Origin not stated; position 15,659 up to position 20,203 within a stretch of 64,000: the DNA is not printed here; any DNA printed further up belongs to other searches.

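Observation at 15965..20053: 1362-aa cytoplasmic protein made almost entirely of E/R/A-rich helical repeats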

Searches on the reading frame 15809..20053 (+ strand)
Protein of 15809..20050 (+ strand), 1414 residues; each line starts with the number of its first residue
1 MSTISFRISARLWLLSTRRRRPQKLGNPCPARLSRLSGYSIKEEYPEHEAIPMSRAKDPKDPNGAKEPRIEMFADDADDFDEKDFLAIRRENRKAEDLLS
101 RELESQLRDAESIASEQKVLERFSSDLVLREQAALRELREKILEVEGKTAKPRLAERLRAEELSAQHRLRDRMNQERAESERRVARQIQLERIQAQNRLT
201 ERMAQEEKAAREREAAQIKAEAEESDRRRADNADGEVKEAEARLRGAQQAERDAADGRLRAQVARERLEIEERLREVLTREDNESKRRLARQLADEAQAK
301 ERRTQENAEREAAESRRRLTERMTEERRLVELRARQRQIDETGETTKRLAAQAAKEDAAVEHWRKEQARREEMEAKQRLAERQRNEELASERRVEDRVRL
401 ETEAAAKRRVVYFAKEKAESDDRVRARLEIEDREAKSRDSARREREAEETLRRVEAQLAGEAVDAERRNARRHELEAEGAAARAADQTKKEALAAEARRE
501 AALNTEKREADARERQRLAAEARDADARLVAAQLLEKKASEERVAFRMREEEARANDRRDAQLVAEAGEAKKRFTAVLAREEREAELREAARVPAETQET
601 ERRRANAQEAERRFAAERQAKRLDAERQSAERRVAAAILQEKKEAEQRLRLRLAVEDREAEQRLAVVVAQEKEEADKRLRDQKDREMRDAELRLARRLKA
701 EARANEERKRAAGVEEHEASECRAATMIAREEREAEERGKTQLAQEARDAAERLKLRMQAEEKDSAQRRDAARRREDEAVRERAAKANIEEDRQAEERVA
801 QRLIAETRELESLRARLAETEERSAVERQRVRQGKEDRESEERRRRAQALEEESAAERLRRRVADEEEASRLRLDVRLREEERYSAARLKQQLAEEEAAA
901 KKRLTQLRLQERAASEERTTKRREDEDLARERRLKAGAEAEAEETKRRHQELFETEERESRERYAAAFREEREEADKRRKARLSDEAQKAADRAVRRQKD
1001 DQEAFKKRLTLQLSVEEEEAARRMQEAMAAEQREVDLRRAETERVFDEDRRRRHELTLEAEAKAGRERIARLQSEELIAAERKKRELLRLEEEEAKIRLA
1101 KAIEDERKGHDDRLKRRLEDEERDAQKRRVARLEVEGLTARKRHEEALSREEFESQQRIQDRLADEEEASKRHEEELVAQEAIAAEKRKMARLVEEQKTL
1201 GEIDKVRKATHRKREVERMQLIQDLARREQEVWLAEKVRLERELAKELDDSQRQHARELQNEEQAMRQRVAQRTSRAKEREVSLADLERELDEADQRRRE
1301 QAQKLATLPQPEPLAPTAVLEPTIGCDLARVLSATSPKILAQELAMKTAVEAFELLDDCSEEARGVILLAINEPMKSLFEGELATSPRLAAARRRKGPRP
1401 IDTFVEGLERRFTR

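Call 6: search_protein_families(library=pfam, proteins=[window:15965-20053:+], max_evalue=0.01)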
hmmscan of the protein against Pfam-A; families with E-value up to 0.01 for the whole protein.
window:15965-20053:+ (1362 aa): 0 families

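Call 7: search_protein_families(library=ncbifam, proteins=[window:15965-20053:+], max_evalue=0.01)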
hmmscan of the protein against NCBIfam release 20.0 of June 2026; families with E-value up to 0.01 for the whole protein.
window:15965-20053:+ (1362 aa): 0 families

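Call 11: list_cluster_members(proteins=[window:15965-20050:+, window:14734-15858:+, window:20050-20907:+])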
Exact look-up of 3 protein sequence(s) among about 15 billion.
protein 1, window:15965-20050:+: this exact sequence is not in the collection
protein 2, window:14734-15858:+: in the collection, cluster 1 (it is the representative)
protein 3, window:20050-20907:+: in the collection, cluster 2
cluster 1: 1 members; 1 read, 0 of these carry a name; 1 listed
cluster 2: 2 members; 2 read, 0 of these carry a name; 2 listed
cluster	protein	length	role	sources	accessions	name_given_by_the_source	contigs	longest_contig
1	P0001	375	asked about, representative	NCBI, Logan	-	-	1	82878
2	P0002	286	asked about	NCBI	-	-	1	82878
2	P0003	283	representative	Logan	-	-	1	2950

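Call 14: find_encoding_contigs(protein=P0001, flank=10000, max_places=4)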
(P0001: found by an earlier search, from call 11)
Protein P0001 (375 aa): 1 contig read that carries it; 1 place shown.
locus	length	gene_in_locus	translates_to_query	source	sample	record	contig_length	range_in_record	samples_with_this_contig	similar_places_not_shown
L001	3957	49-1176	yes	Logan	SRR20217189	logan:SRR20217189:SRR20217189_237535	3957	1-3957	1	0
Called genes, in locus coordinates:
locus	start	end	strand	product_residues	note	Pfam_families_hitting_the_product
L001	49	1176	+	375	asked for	PF01053:Cys_Met_Meta_PP, PF01041:DegT_DnrJ_EryC1 (weak)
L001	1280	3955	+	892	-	?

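Call 17: find_related_loci(query=P0001, collection=genome_contigs, flank=10000)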
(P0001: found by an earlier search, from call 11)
Query P0001 (375 aa) in genome_contigs; peptide patterns used: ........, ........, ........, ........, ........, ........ (x = any residue, [..] = any of these).
235 stretches matched a pattern; 98 encode a relative of the query (tblastn E <= 1e-3); the best 80 are kept; 80 distinct loci.
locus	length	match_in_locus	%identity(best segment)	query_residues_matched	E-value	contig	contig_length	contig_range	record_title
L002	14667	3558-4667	57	1-371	6e-138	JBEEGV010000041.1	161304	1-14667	MAG: Verrucomicrobiota bacterium isolate BP_778 scaffold_3353839, whole genome shotgun sequence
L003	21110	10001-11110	57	1-371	1e-129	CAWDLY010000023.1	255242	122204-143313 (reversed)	MAG: uncultured Verrucomicrobiae bacterium isolate MFD04944.bin.2.179 genome assembly, contig: contig_41219, whole genom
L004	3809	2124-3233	52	1-371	4e-129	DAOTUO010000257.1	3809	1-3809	MAG TPA_asm: Anaerolineae bacterium isolate F18_66 k115_5809541, whole genome shotgun sequence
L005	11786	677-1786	50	1-371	4e-123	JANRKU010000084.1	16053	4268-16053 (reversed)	MAG: bacterium isolate bins.121 k141_1574932, whole genome shotgun sequence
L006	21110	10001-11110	48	3-371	7e-118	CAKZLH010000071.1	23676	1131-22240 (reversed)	MAG TPA_asm: uncultured Balneolaceae bacterium isolate ERR2094171_bin.82_CONCOCT_v1.1_MAG genome assembly, contig: ERZ65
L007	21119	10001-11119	49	1-374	3e-117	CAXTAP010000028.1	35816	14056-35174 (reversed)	MAG TPA_asm: uncultured Mucilaginibacter sp. isolate private_GTX0158_metawrap_bin.4 genome assembly, contig: private_GTX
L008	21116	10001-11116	46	1-371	1e-115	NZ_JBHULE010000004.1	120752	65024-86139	Aquimarina rubra strain KCTC 52274 velvet_auto_127_4, whole genome shotgun sequence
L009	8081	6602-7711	48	3-371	2e-115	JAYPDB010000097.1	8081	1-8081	MAG: Bacteroidota bacterium isolate 139581_S182_concoct_bins.tsv.157_sub NODE_9357_length_8081_cov_7.755171, whole genom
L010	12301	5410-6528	51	2-374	2e-115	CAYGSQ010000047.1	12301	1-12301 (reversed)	MAG TPA_asm: uncultured Gammaproteobacteria bacterium isolate ERP117304_co3_192 genome assembly, contig: NODE_7182_lengt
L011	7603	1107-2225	54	4-373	5e-113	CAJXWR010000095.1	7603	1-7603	MAG TPA_asm: uncultured Trueperaceae bacterium isolate SRR4030058_bin.61_MetaBAT_v2.12.1_MAG genome assembly, contig: NO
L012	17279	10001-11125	49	1-375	4e-113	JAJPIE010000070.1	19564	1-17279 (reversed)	MAG: Acidobacteria bacterium isolate Centralia_MAG_27 k107_27674052, whole genome shotgun sequence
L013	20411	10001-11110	47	3-371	5e-113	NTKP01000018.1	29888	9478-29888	MAG: Rhodothermaeota bacterium MED-G12 Rhodothermaeota-MED-G12-C18, whole genome shotgun sequence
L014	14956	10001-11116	47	3-373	7e-113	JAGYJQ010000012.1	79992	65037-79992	MAG: Balneolaceae bacterium isolate M30B45 12, whole genome shotgun sequence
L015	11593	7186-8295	47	3-371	6e-113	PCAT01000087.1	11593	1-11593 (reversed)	MAG: Balneola sp. isolate NP129 MHASMcontig_468757, whole genome shotgun sequence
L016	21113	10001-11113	51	1-371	1e-112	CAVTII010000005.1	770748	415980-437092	MAG: uncultured Acidobacteriota bacterium isolate MFD05841.bin.1.192 genome assembly, contig: contig_15449, whole genome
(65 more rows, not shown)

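Call 64: search_dna_similar(query=window:15965-20050:+, collection=plasmids, mode=protein, max_rows=12, max_evalue=0.00001)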
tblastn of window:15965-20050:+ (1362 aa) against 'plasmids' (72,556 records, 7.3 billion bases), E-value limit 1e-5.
No match.

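Call 65: search_dna_similar(query=window:15965-20050:+, collection=phages, mode=protein, max_rows=12, max_evalue=0.00001)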
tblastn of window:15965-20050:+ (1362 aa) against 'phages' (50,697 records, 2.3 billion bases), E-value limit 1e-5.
No match.

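Call 77: predict_structure(protein=window:16451-20050:+)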
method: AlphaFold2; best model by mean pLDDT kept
length: 1200 residues; sequences in the alignment: 1
mean_pLDDT: 57.4   pTM: 0.26
mean pLDDT of the five models: 57.4, 57.4, 54.0, 52.1, 49.6
residues with pLDDT >= 90: 0; 70-90: 26; 50-70: 1019; < 50: 155
segments of 3 or more residues with pLDDT < 50: 1-4, 376-382, 426-428, 495-515, 798-800, 1091-1107, 1109-1113, 1115-1123, 1147-1149, 1159-1161, 1168-1179, 1190-1192, 1194-1200
pLDDT, mean of each block of 10 residues (from residue 1): 50 60 60 63 67 65 56 63 63 63 61 62 60 57 58 58 60 58 56 51 52 53 52 61 60 56 61 60 60 60 62 63 59 57 59 57 53 48 52 54 55 54 53 53 51 57 64 62 60 48 40 48 55 58 55 53 56 62 65 65 58 58 59 59 61 62 57 59 61 56 52 57 61 65 60 59 58 56 58 50 54 57 63 63 67 63 59 62 65 66 67 62 55 52 56 57 59 59 58 57 61 67 67 68 66 61 54 60 58 40 44 39 46 52 52 50 49 46 49 44
secondary structure, 60 per line:
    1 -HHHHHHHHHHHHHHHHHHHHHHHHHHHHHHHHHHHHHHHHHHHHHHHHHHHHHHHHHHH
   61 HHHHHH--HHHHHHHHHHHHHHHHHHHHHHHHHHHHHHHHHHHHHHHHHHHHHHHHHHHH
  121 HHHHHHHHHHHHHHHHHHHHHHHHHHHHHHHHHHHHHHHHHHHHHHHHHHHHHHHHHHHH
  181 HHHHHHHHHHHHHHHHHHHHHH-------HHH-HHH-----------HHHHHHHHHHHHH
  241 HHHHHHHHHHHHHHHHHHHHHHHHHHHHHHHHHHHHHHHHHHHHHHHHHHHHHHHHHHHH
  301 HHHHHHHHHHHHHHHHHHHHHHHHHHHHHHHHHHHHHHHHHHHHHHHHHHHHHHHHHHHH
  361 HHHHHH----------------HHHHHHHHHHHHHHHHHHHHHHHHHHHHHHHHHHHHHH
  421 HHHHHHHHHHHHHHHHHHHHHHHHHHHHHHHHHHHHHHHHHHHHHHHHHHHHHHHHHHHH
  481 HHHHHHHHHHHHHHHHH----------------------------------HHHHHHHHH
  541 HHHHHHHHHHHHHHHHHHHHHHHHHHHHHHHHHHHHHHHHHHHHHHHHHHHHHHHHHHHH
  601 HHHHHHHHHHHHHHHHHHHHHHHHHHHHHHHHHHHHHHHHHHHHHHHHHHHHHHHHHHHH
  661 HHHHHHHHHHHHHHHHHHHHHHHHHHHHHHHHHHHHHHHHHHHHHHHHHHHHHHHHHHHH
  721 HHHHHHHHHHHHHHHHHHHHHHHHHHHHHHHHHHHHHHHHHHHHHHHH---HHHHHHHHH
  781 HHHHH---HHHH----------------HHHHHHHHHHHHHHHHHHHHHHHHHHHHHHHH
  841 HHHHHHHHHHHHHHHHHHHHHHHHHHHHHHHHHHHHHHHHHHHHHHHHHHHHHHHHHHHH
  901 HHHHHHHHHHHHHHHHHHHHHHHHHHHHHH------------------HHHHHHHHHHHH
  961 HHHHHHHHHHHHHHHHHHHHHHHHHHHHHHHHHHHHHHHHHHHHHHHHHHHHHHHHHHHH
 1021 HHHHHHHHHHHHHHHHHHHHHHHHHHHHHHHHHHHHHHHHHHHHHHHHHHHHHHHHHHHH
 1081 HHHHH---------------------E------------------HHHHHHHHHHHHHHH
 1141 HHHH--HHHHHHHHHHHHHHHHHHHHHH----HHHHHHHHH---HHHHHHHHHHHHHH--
elements in order (helices of 4 or more, strands of 3 or more residues): H2-66 H69-202 H228-366 H383-497 H532-768 H772-785 H789-792 H809-930 H949-1085 H1126-1144 H1147-1168 H1173-1181 H1185-1198

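Call 78: search_protein_families(library=padloc, proteins=[window:15965-20050:+], max_evalue=0.01)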
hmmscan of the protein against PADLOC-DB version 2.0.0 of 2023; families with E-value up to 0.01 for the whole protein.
window:15965-20050:+ (1362 aa): 0 families

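Call 79: search_protein_families(library=phrogs, proteins=[window:15965-20050:+], max_evalue=0.01)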
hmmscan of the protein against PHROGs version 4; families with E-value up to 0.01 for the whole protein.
window:15965-20050:+ (1362 aa): 0 families

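Call 83: list_cluster_members(proteins=[window:15809-20050:+, window:16022-20050:+])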
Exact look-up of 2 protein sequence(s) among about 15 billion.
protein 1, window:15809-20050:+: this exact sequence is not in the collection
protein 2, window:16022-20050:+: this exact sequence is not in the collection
